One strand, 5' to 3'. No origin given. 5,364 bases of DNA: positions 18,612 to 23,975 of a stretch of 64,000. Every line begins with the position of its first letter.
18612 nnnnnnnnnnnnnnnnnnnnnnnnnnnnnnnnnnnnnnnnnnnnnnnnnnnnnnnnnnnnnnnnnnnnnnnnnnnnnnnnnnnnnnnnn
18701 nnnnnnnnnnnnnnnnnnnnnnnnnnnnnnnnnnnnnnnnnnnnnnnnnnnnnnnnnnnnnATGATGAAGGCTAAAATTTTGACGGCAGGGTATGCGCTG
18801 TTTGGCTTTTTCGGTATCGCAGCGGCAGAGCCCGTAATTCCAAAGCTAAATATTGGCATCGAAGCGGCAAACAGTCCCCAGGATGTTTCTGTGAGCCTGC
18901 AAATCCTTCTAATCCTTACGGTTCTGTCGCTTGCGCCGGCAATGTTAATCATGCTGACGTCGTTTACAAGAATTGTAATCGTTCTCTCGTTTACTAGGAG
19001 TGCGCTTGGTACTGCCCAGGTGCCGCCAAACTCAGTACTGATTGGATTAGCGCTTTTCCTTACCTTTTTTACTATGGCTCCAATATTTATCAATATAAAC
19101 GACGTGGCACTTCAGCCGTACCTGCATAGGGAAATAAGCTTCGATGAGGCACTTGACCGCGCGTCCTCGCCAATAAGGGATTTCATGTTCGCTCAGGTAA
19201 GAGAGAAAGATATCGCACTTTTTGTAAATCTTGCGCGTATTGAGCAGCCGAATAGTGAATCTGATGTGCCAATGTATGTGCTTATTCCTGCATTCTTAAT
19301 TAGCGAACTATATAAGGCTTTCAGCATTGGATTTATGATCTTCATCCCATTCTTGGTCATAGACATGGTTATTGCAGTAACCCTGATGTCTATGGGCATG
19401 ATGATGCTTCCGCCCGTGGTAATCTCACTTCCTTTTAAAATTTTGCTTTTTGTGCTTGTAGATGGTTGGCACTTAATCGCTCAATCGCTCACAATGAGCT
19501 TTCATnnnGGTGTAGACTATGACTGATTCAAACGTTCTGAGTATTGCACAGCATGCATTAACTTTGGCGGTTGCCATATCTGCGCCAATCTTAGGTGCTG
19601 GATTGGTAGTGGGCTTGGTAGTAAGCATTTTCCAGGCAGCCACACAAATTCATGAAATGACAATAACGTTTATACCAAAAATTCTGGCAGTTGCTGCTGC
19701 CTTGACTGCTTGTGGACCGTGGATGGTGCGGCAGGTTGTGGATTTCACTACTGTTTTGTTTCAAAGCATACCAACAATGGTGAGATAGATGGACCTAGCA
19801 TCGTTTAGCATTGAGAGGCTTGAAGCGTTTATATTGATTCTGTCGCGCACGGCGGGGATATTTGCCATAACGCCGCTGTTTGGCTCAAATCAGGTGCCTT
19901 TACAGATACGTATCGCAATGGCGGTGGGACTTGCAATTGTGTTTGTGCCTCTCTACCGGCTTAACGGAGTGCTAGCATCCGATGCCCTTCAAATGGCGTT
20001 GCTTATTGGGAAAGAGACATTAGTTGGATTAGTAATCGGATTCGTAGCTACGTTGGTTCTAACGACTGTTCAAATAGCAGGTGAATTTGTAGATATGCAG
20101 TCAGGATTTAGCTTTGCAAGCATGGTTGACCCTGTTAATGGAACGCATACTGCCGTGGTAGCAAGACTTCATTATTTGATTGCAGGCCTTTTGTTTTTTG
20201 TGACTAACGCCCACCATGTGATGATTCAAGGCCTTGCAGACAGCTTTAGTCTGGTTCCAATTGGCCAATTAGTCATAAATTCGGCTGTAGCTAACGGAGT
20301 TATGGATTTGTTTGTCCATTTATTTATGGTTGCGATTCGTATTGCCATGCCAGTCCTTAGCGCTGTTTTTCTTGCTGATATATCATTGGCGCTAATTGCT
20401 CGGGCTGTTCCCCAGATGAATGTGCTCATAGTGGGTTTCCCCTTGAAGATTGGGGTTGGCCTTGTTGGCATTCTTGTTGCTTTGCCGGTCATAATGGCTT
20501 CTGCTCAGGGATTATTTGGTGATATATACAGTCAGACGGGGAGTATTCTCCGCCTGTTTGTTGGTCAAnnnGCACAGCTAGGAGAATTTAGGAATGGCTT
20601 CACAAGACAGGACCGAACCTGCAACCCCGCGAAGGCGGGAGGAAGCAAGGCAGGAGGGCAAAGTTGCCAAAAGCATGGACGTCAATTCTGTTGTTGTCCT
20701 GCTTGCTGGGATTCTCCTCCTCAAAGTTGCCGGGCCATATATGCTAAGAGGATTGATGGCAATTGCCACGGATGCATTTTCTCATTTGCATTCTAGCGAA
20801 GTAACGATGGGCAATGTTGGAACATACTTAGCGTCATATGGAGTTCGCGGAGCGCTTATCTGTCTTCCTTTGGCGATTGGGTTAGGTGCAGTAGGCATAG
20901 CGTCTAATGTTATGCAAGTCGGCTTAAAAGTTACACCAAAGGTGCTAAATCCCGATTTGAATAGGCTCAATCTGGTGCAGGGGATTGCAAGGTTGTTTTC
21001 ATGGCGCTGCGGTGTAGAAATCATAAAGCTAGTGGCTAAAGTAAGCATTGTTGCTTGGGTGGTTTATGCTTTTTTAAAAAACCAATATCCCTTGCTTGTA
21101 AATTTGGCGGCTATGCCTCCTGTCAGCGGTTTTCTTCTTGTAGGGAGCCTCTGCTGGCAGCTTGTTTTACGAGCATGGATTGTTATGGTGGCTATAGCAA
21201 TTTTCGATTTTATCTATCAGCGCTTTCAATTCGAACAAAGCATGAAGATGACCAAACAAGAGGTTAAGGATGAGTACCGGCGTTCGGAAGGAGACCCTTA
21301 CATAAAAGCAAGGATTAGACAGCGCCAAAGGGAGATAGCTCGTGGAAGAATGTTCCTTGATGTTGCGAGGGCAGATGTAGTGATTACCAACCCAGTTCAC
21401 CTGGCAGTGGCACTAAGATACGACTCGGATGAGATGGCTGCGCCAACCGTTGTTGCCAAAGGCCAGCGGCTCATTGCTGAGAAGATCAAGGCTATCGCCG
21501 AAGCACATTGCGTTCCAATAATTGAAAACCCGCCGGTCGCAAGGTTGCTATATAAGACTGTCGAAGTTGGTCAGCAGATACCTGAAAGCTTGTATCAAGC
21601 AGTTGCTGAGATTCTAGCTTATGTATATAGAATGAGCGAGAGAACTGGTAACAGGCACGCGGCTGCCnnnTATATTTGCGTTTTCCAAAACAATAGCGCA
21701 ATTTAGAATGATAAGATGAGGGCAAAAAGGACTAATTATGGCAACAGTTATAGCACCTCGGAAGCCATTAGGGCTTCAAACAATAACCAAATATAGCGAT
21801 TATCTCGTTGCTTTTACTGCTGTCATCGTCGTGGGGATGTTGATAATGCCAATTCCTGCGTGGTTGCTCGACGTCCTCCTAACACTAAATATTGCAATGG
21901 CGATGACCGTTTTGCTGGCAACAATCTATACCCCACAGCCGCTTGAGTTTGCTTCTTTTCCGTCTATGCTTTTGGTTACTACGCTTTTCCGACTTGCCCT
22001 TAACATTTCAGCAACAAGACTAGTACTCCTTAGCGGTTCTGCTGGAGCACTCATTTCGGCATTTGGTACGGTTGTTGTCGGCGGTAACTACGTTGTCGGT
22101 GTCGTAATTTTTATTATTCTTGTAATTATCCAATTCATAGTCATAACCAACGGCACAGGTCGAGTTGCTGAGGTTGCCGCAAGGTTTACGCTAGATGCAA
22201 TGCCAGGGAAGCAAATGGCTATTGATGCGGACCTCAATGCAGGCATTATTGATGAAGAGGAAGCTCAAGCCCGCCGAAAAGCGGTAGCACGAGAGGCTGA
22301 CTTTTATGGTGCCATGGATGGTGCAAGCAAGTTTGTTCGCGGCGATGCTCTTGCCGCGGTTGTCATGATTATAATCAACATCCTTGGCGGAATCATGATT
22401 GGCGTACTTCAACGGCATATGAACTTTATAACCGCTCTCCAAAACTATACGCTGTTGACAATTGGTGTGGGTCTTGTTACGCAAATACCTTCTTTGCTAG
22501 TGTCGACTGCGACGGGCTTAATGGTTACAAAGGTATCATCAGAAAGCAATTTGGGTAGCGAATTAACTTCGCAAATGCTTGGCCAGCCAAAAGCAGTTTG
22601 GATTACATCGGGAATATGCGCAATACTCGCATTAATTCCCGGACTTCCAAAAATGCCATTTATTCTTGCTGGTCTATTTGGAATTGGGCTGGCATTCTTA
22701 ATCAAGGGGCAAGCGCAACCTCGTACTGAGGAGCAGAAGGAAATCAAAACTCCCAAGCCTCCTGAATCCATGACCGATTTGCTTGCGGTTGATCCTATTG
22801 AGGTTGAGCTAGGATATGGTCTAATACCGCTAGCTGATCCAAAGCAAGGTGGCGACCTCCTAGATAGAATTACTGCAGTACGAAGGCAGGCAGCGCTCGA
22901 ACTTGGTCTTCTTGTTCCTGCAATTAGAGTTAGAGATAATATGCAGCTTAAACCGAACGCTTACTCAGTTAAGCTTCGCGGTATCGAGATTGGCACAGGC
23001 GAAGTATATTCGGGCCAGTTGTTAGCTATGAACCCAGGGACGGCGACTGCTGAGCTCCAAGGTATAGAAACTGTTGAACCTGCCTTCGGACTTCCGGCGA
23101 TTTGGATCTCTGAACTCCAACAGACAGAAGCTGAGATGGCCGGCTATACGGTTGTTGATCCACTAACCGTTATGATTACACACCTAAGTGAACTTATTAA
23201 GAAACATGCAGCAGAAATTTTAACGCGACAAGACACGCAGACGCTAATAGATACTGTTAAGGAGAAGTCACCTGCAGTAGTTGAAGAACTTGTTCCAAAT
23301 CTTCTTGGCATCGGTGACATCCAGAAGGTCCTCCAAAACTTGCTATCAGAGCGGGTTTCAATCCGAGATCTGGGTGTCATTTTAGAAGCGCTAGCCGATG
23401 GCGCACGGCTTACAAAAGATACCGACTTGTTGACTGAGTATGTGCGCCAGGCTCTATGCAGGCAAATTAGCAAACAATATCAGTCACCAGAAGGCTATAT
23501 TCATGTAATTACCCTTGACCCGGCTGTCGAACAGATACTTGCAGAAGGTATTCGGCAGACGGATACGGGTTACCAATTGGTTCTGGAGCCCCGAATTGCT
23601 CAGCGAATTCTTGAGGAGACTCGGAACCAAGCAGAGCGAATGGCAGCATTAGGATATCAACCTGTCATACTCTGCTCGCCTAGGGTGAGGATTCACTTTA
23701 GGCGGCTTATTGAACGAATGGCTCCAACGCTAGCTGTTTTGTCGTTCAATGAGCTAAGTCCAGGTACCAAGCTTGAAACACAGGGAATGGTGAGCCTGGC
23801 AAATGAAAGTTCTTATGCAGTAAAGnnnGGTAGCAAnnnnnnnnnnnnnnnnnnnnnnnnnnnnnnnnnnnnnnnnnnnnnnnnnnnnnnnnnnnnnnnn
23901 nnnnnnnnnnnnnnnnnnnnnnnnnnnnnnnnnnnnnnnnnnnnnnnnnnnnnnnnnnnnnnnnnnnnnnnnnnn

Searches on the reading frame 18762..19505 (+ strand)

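Call 42: search_protein_families(library=pfam, proteins=[window:18762-19505:+], max_evalue=0.00001)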
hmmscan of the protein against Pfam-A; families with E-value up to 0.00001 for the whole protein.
window:18762-19505:+ (248 aa): 1 family
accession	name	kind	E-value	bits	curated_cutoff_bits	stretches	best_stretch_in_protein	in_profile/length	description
PF00813.25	FliP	-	3.4e-81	272.2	26.9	1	51-243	1-191/191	FliP family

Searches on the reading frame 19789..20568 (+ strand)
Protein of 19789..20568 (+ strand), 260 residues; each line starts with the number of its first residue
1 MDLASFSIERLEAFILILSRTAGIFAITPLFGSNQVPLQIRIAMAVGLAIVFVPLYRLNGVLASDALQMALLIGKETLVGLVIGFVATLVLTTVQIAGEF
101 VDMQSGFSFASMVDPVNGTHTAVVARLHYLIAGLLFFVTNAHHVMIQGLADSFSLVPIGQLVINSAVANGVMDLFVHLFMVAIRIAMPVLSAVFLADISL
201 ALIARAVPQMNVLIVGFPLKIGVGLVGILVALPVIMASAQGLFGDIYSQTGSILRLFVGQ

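Call 42: search_protein_families(library=pfam, proteins=[window:19789-20568:+], max_evalue=0.00001)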
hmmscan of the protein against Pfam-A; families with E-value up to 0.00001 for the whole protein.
window:19789-20568:+ (260 aa): 1 family
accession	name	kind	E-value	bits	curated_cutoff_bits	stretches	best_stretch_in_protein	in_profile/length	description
PF01311.25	Bac_export_1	-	8.4e-65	219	27.8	1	12-244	2-228/230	Bacterial export proteins, family 1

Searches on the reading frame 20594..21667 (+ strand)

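Call 42: search_protein_families(library=pfam, proteins=[window:20594-21667:+], max_evalue=0.00001)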
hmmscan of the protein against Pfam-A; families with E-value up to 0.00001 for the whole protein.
window:20594-21667:+ (358 aa): 1 family
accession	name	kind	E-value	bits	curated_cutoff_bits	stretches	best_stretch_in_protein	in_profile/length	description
PF01312.24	Bac_export_2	-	4.6e-125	417.7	24.4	1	4-344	1-335/335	FlhB HrpN YscU SpaS Family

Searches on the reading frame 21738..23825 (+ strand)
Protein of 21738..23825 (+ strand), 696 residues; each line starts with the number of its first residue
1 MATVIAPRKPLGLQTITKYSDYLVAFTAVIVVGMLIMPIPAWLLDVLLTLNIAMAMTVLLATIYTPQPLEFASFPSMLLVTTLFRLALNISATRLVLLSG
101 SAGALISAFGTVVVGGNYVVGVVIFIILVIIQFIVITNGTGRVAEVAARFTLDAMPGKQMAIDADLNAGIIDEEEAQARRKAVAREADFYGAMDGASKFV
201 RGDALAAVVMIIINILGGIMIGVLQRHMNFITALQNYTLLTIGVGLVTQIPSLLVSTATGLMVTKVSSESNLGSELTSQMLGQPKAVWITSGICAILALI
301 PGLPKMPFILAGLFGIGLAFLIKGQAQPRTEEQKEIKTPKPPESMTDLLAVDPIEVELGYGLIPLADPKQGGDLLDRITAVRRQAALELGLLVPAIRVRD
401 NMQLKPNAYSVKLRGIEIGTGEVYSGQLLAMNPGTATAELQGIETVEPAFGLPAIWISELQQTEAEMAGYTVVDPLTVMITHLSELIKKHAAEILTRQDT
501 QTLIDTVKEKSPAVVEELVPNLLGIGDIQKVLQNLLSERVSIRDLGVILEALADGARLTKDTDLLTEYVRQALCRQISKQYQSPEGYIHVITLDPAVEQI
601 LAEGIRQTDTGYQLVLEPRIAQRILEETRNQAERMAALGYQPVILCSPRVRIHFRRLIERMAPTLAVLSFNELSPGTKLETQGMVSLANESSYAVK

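Call 42: search_protein_families(library=pfam, proteins=[window:21738-23825:+], max_evalue=0.00001)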
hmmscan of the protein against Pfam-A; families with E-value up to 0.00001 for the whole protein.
window:21738-23825:+ (696 aa): 1 family
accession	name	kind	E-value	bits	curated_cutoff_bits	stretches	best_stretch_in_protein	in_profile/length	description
PF00771.25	FHIPEP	-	5.8e-274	911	29.1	1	31-676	1-655/657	FHIPEP family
